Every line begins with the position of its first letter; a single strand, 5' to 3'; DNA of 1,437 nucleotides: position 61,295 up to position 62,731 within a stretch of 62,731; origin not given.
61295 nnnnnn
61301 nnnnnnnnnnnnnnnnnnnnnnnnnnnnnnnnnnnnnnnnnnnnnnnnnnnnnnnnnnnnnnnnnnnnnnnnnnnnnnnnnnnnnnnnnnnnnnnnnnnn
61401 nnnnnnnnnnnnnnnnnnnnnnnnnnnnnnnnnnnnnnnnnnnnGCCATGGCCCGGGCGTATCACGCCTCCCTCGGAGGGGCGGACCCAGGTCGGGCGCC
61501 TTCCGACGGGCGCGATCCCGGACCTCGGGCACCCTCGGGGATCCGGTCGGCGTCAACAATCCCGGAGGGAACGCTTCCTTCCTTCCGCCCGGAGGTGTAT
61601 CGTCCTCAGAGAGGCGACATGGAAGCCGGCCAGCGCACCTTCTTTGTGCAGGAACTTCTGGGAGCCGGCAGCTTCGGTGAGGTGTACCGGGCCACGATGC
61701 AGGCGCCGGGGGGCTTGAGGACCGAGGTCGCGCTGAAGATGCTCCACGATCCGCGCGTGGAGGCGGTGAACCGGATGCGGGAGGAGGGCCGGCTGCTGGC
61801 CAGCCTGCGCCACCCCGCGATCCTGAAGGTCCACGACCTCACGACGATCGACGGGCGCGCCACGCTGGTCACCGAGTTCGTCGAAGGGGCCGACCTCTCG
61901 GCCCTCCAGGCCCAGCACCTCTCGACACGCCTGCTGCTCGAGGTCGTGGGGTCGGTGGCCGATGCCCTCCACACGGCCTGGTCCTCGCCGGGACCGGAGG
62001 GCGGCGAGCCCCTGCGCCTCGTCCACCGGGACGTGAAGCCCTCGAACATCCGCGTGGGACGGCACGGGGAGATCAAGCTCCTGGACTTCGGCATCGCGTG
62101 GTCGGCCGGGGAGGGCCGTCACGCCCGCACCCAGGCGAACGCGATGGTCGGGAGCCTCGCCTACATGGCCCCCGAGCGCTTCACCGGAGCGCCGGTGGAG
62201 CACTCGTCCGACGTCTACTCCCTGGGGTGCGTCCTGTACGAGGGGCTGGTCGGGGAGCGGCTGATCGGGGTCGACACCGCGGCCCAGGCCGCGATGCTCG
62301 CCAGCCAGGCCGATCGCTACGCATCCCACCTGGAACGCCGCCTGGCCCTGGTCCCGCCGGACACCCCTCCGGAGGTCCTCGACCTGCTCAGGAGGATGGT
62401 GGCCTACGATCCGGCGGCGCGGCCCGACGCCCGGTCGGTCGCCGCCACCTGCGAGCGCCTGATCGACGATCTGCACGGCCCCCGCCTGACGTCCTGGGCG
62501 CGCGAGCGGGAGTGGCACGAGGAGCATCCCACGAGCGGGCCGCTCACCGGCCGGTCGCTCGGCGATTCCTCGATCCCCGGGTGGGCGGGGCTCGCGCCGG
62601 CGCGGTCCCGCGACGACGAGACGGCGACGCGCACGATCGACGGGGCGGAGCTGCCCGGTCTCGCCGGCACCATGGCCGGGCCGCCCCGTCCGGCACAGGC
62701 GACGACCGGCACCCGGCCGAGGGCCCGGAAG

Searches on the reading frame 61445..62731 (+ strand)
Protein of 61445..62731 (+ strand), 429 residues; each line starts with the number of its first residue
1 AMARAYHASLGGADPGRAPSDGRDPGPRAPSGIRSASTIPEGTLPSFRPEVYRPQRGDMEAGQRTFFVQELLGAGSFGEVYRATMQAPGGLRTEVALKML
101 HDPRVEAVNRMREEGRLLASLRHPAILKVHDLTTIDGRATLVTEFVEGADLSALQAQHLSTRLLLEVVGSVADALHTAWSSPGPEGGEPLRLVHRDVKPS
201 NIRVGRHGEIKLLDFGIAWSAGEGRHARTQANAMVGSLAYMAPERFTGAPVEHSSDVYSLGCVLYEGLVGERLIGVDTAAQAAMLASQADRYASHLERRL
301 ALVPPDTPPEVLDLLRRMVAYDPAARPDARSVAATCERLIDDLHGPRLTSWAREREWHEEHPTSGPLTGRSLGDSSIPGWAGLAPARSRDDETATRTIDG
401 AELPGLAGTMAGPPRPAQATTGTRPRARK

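Call 13: search_protein_families(library=pfam, proteins=[window:61445-62731:+], max_evalue=0.001)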
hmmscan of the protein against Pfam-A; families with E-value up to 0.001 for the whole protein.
window:61445-62731:+ (429 aa): 4 families
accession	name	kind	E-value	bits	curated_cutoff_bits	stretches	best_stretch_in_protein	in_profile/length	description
PF00069.31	Pkinase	-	3.4e-39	135.2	31.7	1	68-332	3-257/263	Protein kinase domain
PF07714.23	PK_Tyr_Ser-Thr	-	1.2e-30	107.2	23.1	1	69-333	4-255/258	Protein tyrosine and serine/threonine kinase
PF03109.22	ABC1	-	2.1e-07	30.8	22.9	1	137-220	141-216/244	ABC1 atypical kinase-like domain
PF01636.29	APH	-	2.9e-05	24.4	23.2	0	175-216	154-195/239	Phosphotransferase enzyme family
